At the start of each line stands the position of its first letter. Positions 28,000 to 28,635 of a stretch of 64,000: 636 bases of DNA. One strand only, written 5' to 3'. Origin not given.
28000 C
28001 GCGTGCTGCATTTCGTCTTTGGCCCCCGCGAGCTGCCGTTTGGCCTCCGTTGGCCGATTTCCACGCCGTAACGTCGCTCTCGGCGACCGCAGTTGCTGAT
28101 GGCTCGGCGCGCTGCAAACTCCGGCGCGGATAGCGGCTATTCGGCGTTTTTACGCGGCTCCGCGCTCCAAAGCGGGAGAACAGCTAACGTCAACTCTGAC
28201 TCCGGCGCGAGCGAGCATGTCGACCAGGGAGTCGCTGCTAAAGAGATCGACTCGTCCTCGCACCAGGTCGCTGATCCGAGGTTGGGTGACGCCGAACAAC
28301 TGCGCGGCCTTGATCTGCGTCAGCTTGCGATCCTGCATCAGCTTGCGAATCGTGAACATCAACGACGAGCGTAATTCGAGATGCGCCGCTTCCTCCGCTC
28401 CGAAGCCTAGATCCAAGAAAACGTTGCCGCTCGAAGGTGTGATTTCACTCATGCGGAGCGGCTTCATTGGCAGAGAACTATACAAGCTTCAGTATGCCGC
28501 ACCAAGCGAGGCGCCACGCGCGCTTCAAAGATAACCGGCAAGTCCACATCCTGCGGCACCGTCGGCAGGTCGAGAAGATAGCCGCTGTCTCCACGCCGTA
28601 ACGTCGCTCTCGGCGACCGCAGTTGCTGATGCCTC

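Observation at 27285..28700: XRE/HigA-like gene sits between two copies of the same upstream sequence (segmental duplication and rearrangement)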

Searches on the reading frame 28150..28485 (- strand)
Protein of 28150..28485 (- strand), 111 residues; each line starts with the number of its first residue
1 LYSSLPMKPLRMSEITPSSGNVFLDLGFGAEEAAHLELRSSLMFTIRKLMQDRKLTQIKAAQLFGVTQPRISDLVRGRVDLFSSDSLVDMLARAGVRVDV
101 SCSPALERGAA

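Call 10: search_protein_families(library=pfam, proteins=[window:28153-28467:-], max_evalue=0.01)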
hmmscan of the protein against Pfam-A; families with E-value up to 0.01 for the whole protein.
window:28153-28467:- (105 aa): 3 families
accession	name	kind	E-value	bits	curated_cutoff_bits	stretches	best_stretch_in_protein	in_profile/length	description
PF13744.12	HTH_37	-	1.8e-22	79.4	27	1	22-95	5-78/80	Helix-turn-helix domain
PF01381.28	HTH_3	-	1.9e-05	25.1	23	1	40-75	1-35/55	Helix-turn-helix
PF13560.12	HTH_31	-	0.00026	21.6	27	1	40-89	6-55/64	Helix-turn-helix domain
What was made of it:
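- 28150..28467 (-): HTH_37 (XRE-type) antitoxin gene, now orphan. The ORF begins with five codons (MKPLR, 28467-28453) left from the deleted toxin, fused in frame to the original start MSEIT (28452). Pfam PF13744, E 2e-22 (call 10).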

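Call 11: search_protein_families(library=ncbifam, proteins=[window:28153-28467:-], max_evalue=0.01)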
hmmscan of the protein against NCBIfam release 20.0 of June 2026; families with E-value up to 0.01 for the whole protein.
window:28153-28467:- (105 aa): 0 families

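Call 15: find_encoding_contigs(protein=window:28150-28467:-, flank=10000, max_places=10)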
Protein window:28150-28467:- (105 aa): no gene with exactly this product is on record in the collection.

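Call 16: find_encoding_contigs(protein=window:28150-28485:-, flank=10000, max_places=10)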
Protein window:28150-28485:- (111 aa): no gene with exactly this product is on record in the collection.

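Call 17: find_encoding_contigs(protein=window:28150-28452:-, flank=10000, max_places=10)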
Protein window:28150-28452:- (100 aa): no gene with exactly this product is on record in the collection.

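Call 33: find_homologous_proteins(query=window:28153-28452:-, max_evalue=0.00001)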
Query window:28153-28452:- (100 aa): 860 proteins with E <= 0.00001 among 865 candidates; the best 120 are listed.
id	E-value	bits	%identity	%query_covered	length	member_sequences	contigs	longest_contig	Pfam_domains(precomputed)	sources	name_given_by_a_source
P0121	4.1e-55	201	98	100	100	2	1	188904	PF13744.13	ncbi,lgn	-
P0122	5.5e-53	194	95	100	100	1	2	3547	PF13744.13,PF01381.29,PF13560.13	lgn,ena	-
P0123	8.0e-53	194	95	100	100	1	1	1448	PF13744.13,PF01381.29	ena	-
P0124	1.6e-52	193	95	99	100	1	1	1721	PF13744.13,PF01381.29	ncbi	-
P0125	4.1e-50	185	90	99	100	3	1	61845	PF13744.13,PF01381.29,PF13560.13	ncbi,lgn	-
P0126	1.1e-43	165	82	98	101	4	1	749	PF13744.13,PF01381.29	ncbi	-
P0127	1.6e-43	164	81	99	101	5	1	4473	PF13744.13,PF01381.29,PF13560.13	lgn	-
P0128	2.4e-43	164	81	99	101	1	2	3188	PF13744.13,PF01381.29,PF13560.13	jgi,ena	jgi:predicted XRE-type DNA-binding protein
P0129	2.4e-43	164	81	99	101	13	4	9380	PF13744.13,PF01381.29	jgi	jgi:predicted XRE-type DNA-binding protein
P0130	1.2e-42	161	80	99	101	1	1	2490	PF13744.13,PF01381.29,PF13560.13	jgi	jgi:predicted XRE-type DNA-binding protein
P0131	1.3e-42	161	82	99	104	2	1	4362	PF13744.13,PF01381.29,PF13560.13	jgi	jgi:predicted XRE-type DNA-binding protein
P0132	2.0e-42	161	93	86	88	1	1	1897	PF13744.13,PF01381.29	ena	-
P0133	2.3e-42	160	79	99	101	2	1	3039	PF13744.13,PF01381.29,PF13560.13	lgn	-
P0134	2.5e-42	160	82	98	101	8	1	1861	PF13744.13,PF01381.29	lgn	-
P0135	4.1e-42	160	81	98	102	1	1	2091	PF13744.13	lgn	-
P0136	4.6e-42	159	80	99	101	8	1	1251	PF13744.13,PF01381.29,PF13560.13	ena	-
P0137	2.4e-41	157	79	99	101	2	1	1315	PF13744.13,PF01381.29,PF13560.13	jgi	jgi:predicted XRE-type DNA-binding protein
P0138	2.6e-41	157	77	99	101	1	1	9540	PF13744.13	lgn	-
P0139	3.6e-41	157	78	99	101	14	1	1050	PF13744.13,PF01381.29,PF13560.13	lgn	-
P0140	4.1e-41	156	79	98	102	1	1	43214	PF13744.13,PF13560.13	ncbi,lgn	-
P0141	4.5e-41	156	77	99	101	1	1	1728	PF13744.13,PF01381.29,PF13560.13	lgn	-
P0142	4.8e-41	156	79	99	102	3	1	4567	PF13744.13,PF01381.29,PF13560.13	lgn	-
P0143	5.0e-41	156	78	99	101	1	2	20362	PF13744.13,PF01381.29,PF13560.13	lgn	-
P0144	6.4e-41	156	78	99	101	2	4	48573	PF13744.13,PF01381.29,PF13560.13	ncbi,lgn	-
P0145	6.8e-41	156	77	99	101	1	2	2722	PF13744.13,PF01381.29,PF13560.13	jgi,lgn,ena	jgi:predicted XRE-type DNA-binding protein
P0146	8.5e-41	155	79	97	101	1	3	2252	PF13744.13,PF01381.29,PF13560.13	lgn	-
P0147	1.0e-40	155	77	99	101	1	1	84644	PF13744.13,PF01381.29,PF13560.13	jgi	jgi:predicted XRE-type DNA-binding protein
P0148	1.3e-40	155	77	99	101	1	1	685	PF13744.13,PF01381.29,PF13560.13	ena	-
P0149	2.0e-40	154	80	98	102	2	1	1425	PF13744.13,PF01381.29,PF13560.13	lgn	-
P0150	2.1e-40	154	79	98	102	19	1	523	PF13744.13,PF01381.29,PF13560.13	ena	-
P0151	2.6e-40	154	78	99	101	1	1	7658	PF13744.13,PF01381.29,PF13560.13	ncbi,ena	-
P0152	3.6e-40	153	80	98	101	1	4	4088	PF13744.13,PF01381.29,PF13560.13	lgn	-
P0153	3.8e-40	153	76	99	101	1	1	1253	PF13744.13,PF01381.29,PF13560.13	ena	-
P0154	4.7e-40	153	77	99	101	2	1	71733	PF13744.13,PF01381.29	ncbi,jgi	jgi:predicted XRE-type DNA-binding protein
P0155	4.9e-40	153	80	98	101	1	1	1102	PF13744.13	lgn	-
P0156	1.1e-39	152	75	99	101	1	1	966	PF13744.13,PF01381.29,PF13560.13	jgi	jgi:predicted XRE-type DNA-binding protein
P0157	1.3e-39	152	78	96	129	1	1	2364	PF13744.13,PF01381.29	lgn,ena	-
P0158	1.5e-39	151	75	99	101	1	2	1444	PF13744.13,PF01381.29,PF13560.13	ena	-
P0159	2.1e-39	151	77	99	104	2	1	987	PF13744.13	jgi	jgi:predicted XRE-type DNA-binding protein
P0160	2.5e-39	151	76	99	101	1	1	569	PF13744.13,PF01381.29,PF13560.13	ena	-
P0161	2.6e-39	151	77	98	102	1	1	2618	PF13744.13,PF01381.29,PF13560.13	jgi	jgi:predicted XRE-type DNA-binding protein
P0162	3.4e-39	150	76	99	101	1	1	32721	PF13744.13,PF01381.29,PF13560.13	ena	-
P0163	3.7e-39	150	74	98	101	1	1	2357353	PF13744.13,PF01381.29,PF13560.13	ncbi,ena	-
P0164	1.1e-38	149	74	99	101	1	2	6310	PF13744.13,PF01381.29,PF13560.13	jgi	jgi:predicted XRE-type DNA-binding protein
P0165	1.2e-38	148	75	99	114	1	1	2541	PF13744.13,PF01381.29,PF13560.13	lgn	-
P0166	4.0e-38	147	74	98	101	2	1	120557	PF13744.13,PF01381.29,PF13560.13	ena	-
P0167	4.1e-38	147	77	98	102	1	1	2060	PF13744.13,PF01381.29,PF13560.13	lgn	-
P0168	6.4e-38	146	73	99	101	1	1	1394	PF13744.13,PF01381.29,PF13560.13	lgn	-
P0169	6.5e-38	146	74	99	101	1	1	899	PF13744.13,PF01381.29,PF13560.13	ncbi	-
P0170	1.5e-37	145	73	99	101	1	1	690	PF13744.13,PF01381.29,PF13560.13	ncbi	-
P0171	1.8e-37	145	77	96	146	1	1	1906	PF13744.13,PF01381.29,PF13560.13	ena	-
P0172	2.4e-37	144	71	98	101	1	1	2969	PF13744.13,PF01381.29,PF13560.13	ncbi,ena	-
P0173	1.1e-36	142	73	97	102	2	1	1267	PF13744.13,PF01381.29,PF13560.13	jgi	jgi:predicted XRE-type DNA-binding protein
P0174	1.1e-36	142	71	99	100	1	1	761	PF13744.13,PF01381.29,PF13560.13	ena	-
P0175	1.2e-36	142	73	98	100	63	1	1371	PF13744.13,PF01381.29,PF13560.13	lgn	-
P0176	1.6e-36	142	71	99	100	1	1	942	PF13744.13,PF01381.29,PF13560.13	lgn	-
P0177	1.9e-36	142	82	85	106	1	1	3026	PF13744.13,PF01381.29,PF13560.13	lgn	-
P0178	2.1e-36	141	72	99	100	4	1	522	PF13744.13,PF01381.29,PF13560.13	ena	-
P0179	3.9e-36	140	73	98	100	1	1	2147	PF13744.13,PF01381.29,PF13560.13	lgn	-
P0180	4.6e-36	140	73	96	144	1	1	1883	PF13744.13,PF01381.29,PF13560.13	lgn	-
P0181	1.0e-35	139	70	99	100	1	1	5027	PF13744.13,PF01381.29,PF13560.13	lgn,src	-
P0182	1.4e-35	139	71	99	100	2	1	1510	PF13744.13,PF01381.29,PF13560.13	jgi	jgi:predicted XRE-type DNA-binding protein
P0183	1.4e-35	139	72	99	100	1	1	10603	PF13744.13,PF01381.29,PF13560.13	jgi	jgi:predicted XRE-type DNA-binding protein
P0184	1.5e-35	139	69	99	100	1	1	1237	PF13744.13,PF01381.29,PF13560.13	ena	-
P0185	1.5e-35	139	72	99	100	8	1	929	PF13744.13,PF01381.29,PF13560.13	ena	-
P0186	1.7e-35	138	71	99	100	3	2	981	PF13744.13,PF01381.29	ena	-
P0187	2.2e-35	138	69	99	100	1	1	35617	PF13744.13,PF01381.29,PF13560.13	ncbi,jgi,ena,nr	ncbi:MAG TPA: XRE family transcriptional regulator [Thermoanaerobaculia bacterium]|nr:XRE family tra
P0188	2.2e-35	138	68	99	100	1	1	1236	PF13744.13,PF01381.29,PF13560.13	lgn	-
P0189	2.7e-35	138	68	98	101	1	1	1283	PF13744.13,PF01381.29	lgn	-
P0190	3.9e-35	137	69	99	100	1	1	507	PF13744.13,PF01381.29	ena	-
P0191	4.0e-35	137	71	99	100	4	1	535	PF13744.13,PF01381.29,PF13560.13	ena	-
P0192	5.2e-35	137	70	98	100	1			PF13744.13,PF01381.29,PF13560.13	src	-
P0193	6.6e-35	137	70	98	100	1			PF13744.13,PF01381.29,PF13560.13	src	-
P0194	7.9e-35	136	69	99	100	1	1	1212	PF13744.13,PF01381.29,PF13560.13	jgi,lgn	jgi:predicted XRE-type DNA-binding protein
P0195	8.1e-35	136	68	99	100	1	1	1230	PF13744.13,PF01381.29,PF13560.13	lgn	-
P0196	8.4e-35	136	69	99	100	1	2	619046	PF13744.13,PF01381.29,PF13560.13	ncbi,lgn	-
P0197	8.9e-35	136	67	100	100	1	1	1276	PF13744.13,PF01381.29,PF13560.13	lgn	-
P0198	9.4e-35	136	71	99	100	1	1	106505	PF13744.13,PF01381.29,PF13560.13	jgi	jgi:predicted XRE-type DNA-binding protein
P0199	1.2e-34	136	69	99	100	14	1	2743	PF13744.13,PF01381.29,PF13560.13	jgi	jgi:predicted XRE-type DNA-binding protein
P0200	2.1e-34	135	70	99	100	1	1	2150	PF13744.13,PF01381.29,PF13560.13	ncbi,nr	ncbi:MAG TPA: helix-turn-helix transcriptional regulator, partial [Thermoanaerobaculia bacterium]|nr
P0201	2.5e-34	135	74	93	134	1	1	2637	PF13744.13,PF01381.29,PF13560.13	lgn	-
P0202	2.5e-34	135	69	98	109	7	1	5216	PF13744.13,PF01381.29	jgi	jgi:predicted XRE-type DNA-binding protein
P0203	3.3e-34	134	67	98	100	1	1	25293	PF13744.13,PF01381.29,PF13560.13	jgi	jgi:predicted XRE-type DNA-binding protein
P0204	4.5e-34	134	76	85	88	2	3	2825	PF13744.13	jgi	jgi:predicted XRE-type DNA-binding protein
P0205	4.8e-34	134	72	92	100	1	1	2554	PF13744.13,PF01381.29,PF13560.13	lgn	-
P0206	5.8e-34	134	69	99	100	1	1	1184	PF13744.13,PF01381.29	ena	-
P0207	6.5e-34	133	70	98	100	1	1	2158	PF13744.13,PF01381.29,PF13560.13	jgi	jgi:predicted XRE-type DNA-binding protein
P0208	6.7e-34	133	71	99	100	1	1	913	PF13744.13,PF01381.29,PF13560.13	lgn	-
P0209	7.3e-34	133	71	99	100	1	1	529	PF13744.13,PF01381.29,PF13560.13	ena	-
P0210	7.6e-34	133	69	99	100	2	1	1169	PF13744.13,PF01381.29,PF13560.13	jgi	-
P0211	8.1e-34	133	67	97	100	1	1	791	PF13744.13,PF01381.29,PF13560.13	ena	-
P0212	8.3e-34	133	72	90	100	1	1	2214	PF13744.13,PF01381.29,PF13560.13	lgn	-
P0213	8.6e-34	133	72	98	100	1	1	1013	PF13744.13,PF01381.29,PF13560.13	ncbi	ncbi:MAG TPA: helix-turn-helix transcriptional regulator [Gemmatimonadales bacterium]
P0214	9.0e-34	133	67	99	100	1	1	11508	PF13744.13,PF01381.29,PF13560.13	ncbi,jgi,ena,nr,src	ncbi:MAG TPA: helix-turn-helix transcriptional regulator [Thermoanaerobaculia bacterium]|nr:helix-tu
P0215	1.0e-33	133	69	91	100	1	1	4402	PF13744.13,PF01381.29,PF13560.13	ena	-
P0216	1.3e-33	132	70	98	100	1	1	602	PF13744.13,PF01381.29,PF13560.13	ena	-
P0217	1.4e-33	132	70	98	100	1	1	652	PF13744.13,PF01381.29,PF13560.13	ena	-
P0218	1.5e-33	132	68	99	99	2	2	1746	PF13744.13,PF01381.29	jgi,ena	-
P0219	1.5e-33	132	71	98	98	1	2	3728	PF13744.13,PF01381.29,PF13560.13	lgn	-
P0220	1.7e-33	132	69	98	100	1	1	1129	PF13744.13,PF01381.29,PF13560.13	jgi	jgi:predicted XRE-type DNA-binding protein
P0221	1.8e-33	132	68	99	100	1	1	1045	PF13744.13,PF01381.29,PF13560.13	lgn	-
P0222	1.8e-33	132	71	99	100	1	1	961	PF13744.13,PF01381.29,PF13560.13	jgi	jgi:predicted XRE-type DNA-binding protein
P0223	1.8e-33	132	73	90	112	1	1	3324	PF13744.13,PF01381.29,PF13560.13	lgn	-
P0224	2.1e-33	132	67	99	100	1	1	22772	PF13744.13,PF01381.29,PF13560.13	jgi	jgi:predicted XRE-type DNA-binding protein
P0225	2.2e-33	132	68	99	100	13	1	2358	PF13744.13,PF01381.29,PF13560.13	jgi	-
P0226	2.3e-33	132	70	98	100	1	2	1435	PF13744.13,PF01381.29,PF13560.13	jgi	jgi:predicted XRE-type DNA-binding protein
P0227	2.3e-33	132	70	98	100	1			PF13744.13,PF01381.29,PF13560.13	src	-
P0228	2.3e-33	132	68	99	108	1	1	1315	PF13744.13,PF01381.29,PF13560.13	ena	-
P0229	2.6e-33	131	68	99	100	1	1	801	PF13744.13,PF01381.29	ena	-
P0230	3.3e-33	131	71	98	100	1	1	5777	PF13744.13,PF01381.29,PF13560.13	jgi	jgi:predicted XRE-type DNA-binding protein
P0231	3.3e-33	131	65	97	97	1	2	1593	PF13744.13,PF01381.29,PF13560.13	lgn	-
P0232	3.5e-33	131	69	99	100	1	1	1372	PF13744.13,PF01381.29,PF13560.13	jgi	jgi:predicted XRE-type DNA-binding protein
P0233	3.5e-33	131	69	93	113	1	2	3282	PF13744.13,PF01381.29,PF13560.13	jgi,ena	-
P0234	4.0e-33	131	73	90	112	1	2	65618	PF13744.13,PF01381.29,PF13560.13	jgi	jgi:predicted XRE-type DNA-binding protein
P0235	4.1e-33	131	68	99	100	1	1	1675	PF13744.13,PF01381.29,PF13560.13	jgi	-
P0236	4.7e-33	131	68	99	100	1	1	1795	PF13744.13,PF01381.29,PF13560.13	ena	-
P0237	4.8e-33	131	64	99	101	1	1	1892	PF13744.13,PF01381.29,PF13560.13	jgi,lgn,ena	-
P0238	4.8e-33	131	65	99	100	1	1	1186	PF13744.13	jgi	jgi:predicted XRE-type DNA-binding protein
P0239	4.9e-33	131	67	99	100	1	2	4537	PF13744.13,PF01381.29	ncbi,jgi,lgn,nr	ncbi:MAG TPA: helix-turn-helix transcriptional regulator [Thermoanaerobaculia bacterium]|jgi:predict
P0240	5.9e-33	130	68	99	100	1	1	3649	PF13744.13,PF01381.29,PF13560.13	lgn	-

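Call 34: find_encoding_contigs(protein=P0125, flank=8000, max_places=4)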
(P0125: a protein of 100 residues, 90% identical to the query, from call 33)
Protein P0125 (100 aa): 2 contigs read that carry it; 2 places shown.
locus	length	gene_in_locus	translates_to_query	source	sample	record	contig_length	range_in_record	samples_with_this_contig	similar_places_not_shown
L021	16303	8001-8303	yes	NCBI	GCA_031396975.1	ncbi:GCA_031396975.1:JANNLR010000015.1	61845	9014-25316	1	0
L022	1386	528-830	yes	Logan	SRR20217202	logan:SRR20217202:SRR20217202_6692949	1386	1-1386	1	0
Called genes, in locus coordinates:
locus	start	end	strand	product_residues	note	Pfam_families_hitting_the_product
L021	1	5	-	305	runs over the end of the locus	PF01370:Epimerase, PF08338:DUF1731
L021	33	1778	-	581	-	PF00664:ABC_membrane, PF00005:ABC_tran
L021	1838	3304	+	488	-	PF02934:GatB_N, PF02637:GatB_Yqey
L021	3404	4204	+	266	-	PF00005:ABC_tran, PF13304:AAA_21 (weak)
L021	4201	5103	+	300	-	PF18075:FtsX_ECD, PF02687:FtsX (weak)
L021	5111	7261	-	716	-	PF01433:Peptidase_M1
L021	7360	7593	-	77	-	-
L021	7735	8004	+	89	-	PF10387:DUF2442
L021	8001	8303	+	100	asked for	PF13744:HTH_37, PF13560:HTH_31 (weak), PF01381:HTH_3 (weak)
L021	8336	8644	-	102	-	PF01850:PIN (weak)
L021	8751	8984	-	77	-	-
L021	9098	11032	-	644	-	PF16177:ACAS_N, PF00501:AMP-binding, PF13193:AMP-binding_C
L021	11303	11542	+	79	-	-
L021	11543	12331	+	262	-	-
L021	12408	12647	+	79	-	-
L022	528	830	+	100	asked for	PF13744:HTH_37, PF13560:HTH_31 (weak), PF01381:HTH_3 (weak)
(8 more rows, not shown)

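Call 35: find_encoding_contigs(protein=P0122, flank=8000, max_places=4)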
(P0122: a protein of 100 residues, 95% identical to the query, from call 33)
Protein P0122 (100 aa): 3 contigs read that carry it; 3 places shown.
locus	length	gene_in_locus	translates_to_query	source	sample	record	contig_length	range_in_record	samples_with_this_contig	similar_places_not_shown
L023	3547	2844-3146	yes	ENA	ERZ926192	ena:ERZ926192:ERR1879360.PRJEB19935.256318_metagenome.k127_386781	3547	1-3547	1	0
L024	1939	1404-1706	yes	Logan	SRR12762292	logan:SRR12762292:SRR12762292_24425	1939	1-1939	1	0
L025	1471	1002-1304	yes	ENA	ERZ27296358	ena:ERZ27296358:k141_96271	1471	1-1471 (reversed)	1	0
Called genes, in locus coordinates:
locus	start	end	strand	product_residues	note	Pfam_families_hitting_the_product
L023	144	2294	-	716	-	PF01433:Peptidase_M1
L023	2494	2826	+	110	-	PF05973:Gp49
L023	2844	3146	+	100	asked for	PF13744:HTH_37, PF13560:HTH_31 (weak), PF01381:HTH_3 (weak)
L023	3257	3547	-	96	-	?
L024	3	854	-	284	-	?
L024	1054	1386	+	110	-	PF05973:Gp49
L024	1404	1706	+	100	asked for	PF13744:HTH_37, PF13560:HTH_31 (weak), PF01381:HTH_3 (weak)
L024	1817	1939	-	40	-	?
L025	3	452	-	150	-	?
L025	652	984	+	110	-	PF05973:Gp49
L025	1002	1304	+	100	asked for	PF13744:HTH_37, PF13560:HTH_31 (weak), PF01381:HTH_3 (weak)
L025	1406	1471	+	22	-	?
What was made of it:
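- The XRE/TA module does occupy different intergenic sites in related genomes (calls 34, 35).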

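Call 66: search_solved_structures(query=window:28153-28467:-, max_evalue=0.01)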
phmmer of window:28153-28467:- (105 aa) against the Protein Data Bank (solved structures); distinct sequences matched with E-value up to 0.01: 2.
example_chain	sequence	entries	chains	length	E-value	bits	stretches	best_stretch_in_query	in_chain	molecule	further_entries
2a6c_A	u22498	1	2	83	2.9e-19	72.2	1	28-97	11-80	Helix-turn-helix motif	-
2o38_A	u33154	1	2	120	1.8e-07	34.5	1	7-92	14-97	Hypothetical protein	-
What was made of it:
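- Tried and rejected: The antitoxin matches only 2a6c and 2o38 (call 66), so I do not call it HigA2-like.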

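Call 67: search_solved_structures(query=L023:2494-2823:+, max_evalue=0.01)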
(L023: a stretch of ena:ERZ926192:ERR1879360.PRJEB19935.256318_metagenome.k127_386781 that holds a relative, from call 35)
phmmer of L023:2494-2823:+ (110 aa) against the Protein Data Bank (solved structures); distinct sequences matched with E-value up to 0.01: 0.
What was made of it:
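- Tried and rejected: None for the Gp49 toxin (call 67).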

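Call 68: search_protein_families(library=ncbifam, proteins=[L023:2494-2823:+, L023:2844-3143:+], max_evalue=0.01)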
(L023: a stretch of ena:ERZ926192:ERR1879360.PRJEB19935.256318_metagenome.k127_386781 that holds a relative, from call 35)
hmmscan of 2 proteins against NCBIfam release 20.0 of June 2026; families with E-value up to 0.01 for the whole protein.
L023:2494-2823:+ (110 aa): 1 family
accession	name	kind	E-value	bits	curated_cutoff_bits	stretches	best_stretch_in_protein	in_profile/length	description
TIGR02683.1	upstrm_HI1419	hypoth_equivalog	0.001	19.4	62.85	1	47-85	43-81/95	type II toxin-antitoxin system RelE/ParE family toxin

L023:2844-3143:+ (100 aa): 0 families

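Call 69: search_protein_families(library=pfam, proteins=[L023:2494-2823:+], max_evalue=0.01)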
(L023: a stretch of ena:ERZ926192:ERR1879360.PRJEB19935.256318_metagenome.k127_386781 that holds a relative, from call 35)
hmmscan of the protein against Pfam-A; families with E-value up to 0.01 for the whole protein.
L023:2494-2823:+ (110 aa): 1 family
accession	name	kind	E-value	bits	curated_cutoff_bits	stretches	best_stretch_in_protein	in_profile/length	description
PF05973.20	Gp49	-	5.3e-22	78.1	23.9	1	13-99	2-89/90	Phage derived protein Gp49-like (DUF891)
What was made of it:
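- On Gp49/HTH_37 type II toxin–antitoxin module: The feature is met in orthologous modules of L023/24/25 (calls 35, 69).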
